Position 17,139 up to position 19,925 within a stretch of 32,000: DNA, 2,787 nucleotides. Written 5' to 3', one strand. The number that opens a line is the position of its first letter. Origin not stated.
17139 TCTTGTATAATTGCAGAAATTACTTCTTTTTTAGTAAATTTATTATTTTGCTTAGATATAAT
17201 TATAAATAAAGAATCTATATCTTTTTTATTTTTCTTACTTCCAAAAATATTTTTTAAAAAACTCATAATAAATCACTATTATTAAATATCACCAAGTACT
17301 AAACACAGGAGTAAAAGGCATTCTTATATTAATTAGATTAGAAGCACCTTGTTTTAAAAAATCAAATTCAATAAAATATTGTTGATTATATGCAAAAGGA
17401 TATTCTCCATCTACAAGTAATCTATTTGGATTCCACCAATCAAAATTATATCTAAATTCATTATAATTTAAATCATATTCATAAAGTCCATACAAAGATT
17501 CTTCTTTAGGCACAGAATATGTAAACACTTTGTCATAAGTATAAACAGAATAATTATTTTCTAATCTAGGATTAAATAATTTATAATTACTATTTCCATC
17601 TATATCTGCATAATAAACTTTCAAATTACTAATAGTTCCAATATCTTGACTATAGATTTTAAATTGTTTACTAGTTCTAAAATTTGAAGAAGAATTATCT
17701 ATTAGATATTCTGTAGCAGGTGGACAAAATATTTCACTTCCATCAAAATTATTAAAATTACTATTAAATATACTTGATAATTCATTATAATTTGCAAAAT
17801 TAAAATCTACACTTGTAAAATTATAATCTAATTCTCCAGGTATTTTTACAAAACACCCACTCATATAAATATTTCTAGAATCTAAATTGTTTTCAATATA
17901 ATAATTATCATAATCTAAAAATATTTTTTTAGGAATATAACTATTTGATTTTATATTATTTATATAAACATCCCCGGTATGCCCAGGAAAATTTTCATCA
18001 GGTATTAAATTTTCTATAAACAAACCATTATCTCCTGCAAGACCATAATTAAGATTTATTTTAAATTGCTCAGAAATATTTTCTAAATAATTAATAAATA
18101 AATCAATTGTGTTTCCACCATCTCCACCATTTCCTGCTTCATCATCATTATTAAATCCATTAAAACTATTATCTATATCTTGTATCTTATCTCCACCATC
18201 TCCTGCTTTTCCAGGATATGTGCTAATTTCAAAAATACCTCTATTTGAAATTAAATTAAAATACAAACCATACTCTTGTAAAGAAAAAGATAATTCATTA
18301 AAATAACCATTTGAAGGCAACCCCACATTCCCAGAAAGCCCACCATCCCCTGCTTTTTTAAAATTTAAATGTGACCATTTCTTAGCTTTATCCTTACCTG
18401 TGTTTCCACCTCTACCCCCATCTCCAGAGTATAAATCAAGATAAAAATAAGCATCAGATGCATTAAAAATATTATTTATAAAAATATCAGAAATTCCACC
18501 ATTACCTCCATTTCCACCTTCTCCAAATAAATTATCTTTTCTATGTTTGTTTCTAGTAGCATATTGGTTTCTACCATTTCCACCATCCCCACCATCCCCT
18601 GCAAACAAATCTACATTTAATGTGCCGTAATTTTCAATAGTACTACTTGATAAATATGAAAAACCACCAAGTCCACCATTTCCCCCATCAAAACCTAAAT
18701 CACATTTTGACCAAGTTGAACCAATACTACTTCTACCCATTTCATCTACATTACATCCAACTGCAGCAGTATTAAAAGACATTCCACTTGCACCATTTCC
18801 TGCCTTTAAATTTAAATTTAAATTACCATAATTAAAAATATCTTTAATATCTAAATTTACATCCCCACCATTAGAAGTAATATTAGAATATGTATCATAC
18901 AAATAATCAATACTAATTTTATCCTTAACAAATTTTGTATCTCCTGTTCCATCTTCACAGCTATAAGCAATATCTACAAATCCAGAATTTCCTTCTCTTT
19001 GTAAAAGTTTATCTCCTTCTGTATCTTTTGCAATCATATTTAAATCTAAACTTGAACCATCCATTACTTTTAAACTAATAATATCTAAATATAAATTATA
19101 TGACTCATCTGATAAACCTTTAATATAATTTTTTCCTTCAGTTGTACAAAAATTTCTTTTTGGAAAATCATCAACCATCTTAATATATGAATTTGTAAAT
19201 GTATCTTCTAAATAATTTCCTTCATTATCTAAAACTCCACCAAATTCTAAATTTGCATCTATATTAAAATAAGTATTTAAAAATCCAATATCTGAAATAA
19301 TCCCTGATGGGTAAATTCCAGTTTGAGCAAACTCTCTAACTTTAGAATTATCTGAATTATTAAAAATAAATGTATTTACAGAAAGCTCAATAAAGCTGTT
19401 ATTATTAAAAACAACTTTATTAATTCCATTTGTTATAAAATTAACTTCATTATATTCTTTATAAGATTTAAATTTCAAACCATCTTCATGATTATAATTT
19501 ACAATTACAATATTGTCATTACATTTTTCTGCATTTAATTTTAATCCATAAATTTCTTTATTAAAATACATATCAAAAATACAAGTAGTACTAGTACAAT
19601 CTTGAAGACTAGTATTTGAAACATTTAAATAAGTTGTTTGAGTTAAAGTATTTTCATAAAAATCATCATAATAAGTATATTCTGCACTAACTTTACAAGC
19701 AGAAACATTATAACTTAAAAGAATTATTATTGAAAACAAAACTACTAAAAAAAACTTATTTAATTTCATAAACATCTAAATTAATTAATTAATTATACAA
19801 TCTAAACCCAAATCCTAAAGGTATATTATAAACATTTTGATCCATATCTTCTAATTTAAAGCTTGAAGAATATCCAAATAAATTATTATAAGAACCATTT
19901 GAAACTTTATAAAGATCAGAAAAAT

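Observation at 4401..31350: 27-kb co-directional block of giant secreted or anchored proteins: candidate uncharacterised cell-surface or host-contact apparatus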

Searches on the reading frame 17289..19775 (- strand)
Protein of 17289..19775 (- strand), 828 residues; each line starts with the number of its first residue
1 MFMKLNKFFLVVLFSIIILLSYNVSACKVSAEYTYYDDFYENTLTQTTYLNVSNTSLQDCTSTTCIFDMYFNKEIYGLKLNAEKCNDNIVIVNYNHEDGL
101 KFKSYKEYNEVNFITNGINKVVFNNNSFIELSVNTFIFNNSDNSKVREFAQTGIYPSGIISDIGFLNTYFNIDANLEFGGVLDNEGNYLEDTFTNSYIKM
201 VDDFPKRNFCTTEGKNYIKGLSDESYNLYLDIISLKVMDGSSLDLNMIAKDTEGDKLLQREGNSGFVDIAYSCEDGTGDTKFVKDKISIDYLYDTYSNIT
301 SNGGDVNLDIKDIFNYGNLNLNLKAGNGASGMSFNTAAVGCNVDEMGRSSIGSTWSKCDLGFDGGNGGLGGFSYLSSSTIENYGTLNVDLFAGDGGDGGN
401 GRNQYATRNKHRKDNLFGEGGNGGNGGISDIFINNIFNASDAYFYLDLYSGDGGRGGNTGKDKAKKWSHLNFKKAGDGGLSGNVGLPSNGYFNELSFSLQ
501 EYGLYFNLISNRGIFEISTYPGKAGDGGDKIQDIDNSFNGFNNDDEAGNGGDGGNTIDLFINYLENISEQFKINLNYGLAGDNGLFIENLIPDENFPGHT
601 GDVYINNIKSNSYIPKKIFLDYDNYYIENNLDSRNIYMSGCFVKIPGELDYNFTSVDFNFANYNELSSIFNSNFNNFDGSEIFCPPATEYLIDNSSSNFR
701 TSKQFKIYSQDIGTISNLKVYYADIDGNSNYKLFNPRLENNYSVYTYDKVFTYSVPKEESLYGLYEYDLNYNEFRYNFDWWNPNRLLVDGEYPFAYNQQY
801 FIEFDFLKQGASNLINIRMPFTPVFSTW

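Call 5: search_protein_families(library=pfam, proteins=[window:17289-19775:-], max_evalue=0.1)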
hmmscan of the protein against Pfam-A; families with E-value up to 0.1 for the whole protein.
window:17289-19775:- (828 aa): 0 families

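Call 11: search_protein_families(library=ncbifam, proteins=[window:17289-19775:-], max_evalue=0.1)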
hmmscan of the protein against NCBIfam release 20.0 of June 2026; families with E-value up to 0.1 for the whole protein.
window:17289-19775:- (828 aa): 0 families

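Call 15: find_encoding_contigs(protein=window:17289-19775:-, flank=10000, max_places=6)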
Protein window:17289-19775:- (828 aa): no gene with exactly this product is on record in the collection.

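Call 22: search_solved_structures(query=window:17289-19775:-, max_evalue=1)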
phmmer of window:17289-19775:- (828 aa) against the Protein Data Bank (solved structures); distinct sequences matched with E-value up to 1: 0.

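Call 41: find_homologous_proteins(query=window:17289-19775:-, max_evalue=0.001)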
Query window:17289-19775:- (828 aa): 4 proteins with E <= 0.001 among 8000 candidates.
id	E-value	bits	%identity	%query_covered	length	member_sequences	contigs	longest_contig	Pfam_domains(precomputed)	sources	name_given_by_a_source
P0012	0.0e+0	1644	88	100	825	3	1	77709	-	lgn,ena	-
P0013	4.6e-12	63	25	38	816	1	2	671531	-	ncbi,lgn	-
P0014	5.7e-5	40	29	28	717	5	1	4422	-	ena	-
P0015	3.4e-4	37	28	34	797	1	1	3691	-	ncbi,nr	ncbi:MAG: hypothetical protein PHX47_04240 [Candidatus ainarchaeum sp.]|nr:hypothetical protein [Can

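Call 52: predict_structure(alignment_id=A3)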
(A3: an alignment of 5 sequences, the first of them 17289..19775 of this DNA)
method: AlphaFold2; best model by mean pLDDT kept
length: 828 residues; sequences in the alignment: 5
mean_pLDDT: 46.7   pTM: 0.53
mean pLDDT of the five models: 46.7, 45.6, 44.6, 43.5, 37.2
residues with pLDDT >= 90: 1; 70-90: 111; 50-70: 200; < 50: 516
segments of 3 or more residues with pLDDT < 50: 1-5, 19-65, 67-121, 123-225, 253-299, 334-359, 368-374, 404-416, 463-472, 487-502, 532-545, 580-600, 617-705, 725-732, 734-741, 755-764, 770-798, 822-828
pLDDT, mean of each block of 10 residues (from residue 1): 50 59 29 24 27 29 43 35 40 27 26 39 43 37 39 36 29 39 38 41 24 24 45 58 61 41 29 27 30 37 64 72 74 45 35 39 58 56 84 78 47 46 74 75 85 75 46 64 51 31 63 82 70 42 50 56 69 63 36 32 56 52 31 41 30 35 39 28 26 25 46 67 47 47 54 45 49 41 30 42 66 61 38
secondary structure, 60 per line:
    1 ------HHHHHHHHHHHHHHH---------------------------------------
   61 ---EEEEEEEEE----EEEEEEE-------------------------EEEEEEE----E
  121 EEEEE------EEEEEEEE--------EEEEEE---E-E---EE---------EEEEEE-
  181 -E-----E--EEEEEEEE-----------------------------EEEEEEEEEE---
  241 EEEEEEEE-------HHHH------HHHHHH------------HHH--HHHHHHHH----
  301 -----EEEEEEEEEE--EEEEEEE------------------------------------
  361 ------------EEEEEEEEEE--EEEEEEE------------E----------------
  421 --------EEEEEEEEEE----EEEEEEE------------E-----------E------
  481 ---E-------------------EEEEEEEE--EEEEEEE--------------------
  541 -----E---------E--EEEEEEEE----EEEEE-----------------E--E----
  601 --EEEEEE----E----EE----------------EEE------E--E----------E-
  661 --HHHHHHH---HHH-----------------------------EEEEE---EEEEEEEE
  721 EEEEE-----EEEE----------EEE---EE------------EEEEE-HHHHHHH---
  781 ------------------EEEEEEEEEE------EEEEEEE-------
elements in order (helices of 4 or more, strands of 3 or more residues): H7-21 E64-72 E77-83 E109-115 E120-125 E132-139 E148-153 E174-179 E191-198 E228-237 E241-248 H256-259 H266-271 H289-296 E306-315 E318-324 E373-382 E385-391 E429-438 E443-449 E504-511 E514-520 E559-566 E571-575 E603-608 E636-638 H663-669 E705-709 E713-725 E731-734 E745-747 E765-769 H771-777 E799-808 E815-821

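Call 75: fold_search(model_id=the predicted structure, library=pdb)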
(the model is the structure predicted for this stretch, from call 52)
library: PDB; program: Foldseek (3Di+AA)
matches with E <= 10: 331; with E <= 0.001: 0
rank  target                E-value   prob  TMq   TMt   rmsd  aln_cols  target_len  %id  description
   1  3h09_B                1.2e-01  0.08  0.10  0.09  25.9       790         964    9  The structure of Haemophilus influenzae IgA1 protease (released 2009-04-21)
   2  6fq0_A                1.3e-01  0.77  0.06  0.19  10.3       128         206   12  Crystal structure of the CsuC-CsuA/B chaperone-subunit preassembly complex of the archaic chaperone-usher Csu pili of  (released 2018-09-26)
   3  6fjy_A                2.1e-01  0.77  0.07  0.20  10.0       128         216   13  Crystal structure of CsuC-CsuE chaperone-tip adhesion subunit pre-assembly complex from archaic chaperone-usher Csu pi (released 2018-05-16)
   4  6fqa_C                2.2e-01  0.60  0.06  0.17  10.7       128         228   11  Crystal structure of the CsuC-CsuA/B chaperone-subunit preassembly complex of the archaic chaperone-usher Csu pili of  (released 2018-09-26)
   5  1u4f_A                3.5e-01  0.30  0.06  0.18  12.0       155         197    6  Crystal Structure of Cytoplasmic Domains of IRK1 (Kir2.1) channel (released 2005-03-08)
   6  7u1s_D                4.4e-01  0.30  0.07  0.13  11.8       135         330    9  Cryo-EM structure of the pancreatic ATP-sensitive potassium channel bound to ATP and repaglinide with SUR1-out conform (released 2022-08-31)
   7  6fq0_C                5.3e-01  0.44  0.06  0.19  10.2       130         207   12  Crystal structure of the CsuC-CsuA/B chaperone-subunit preassembly complex of the archaic chaperone-usher Csu pili of  (released 2018-09-26)
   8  7u6y_B                5.3e-01  0.30  0.07  0.14  11.8       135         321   10  Cryo-EM structure of the pancreatic ATP-sensitive potassium channel in the presence of glibenclamide and ATP with Kir6 (released 2022-08-31)
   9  7tyt_B                5.3e-01  0.30  0.07  0.14  11.8       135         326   10  Cryo-EM structure of the pancreatic ATP-sensitive potassium channel bound to ATP and repaglinide with Kir6.2-CTD in th (released 2022-08-31)
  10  2xky_I                5.5e-01  0.33  0.06  0.14  11.1       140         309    6  Single particle analysis of Kir2.1NC_4 in negative stain (released 2011-07-20)
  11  7u1e_B                5.5e-01  0.30  0.06  0.13  11.3       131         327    5  CryoEM structure of the pancreatic ATP-sensitive potassium channel bound to ATP with Kir6.2-CTD in the down conformati (released 2022-08-31)
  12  9nms_A                5.8e-01  0.35  0.07  0.14  11.4       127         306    9  R162Q mutant of inwardly rectifying potassium channel Kir7.1 (released 2026-01-28)
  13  9nmt_A                6.1e-01  0.33  0.07  0.15  11.4       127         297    9  ML418 bound inwardly rectifying potassium channel Kir7.1 R162Q mutant (released 2026-01-28)
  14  6gk4_B                7.0e-01  0.35  0.06  0.30  10.1       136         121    9  Human NBD1 of CFTR in complex with nanobodies D12 and T8 (released 2019-06-19)
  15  9fxb_C                7.0e-01  0.28  0.06  0.19  11.2       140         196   11  Cryo-EM structure of the type 1 pilus assembly platform as part of the FimI-bound chaperone-usher pilus complex (FimDH (released 2025-06-04)
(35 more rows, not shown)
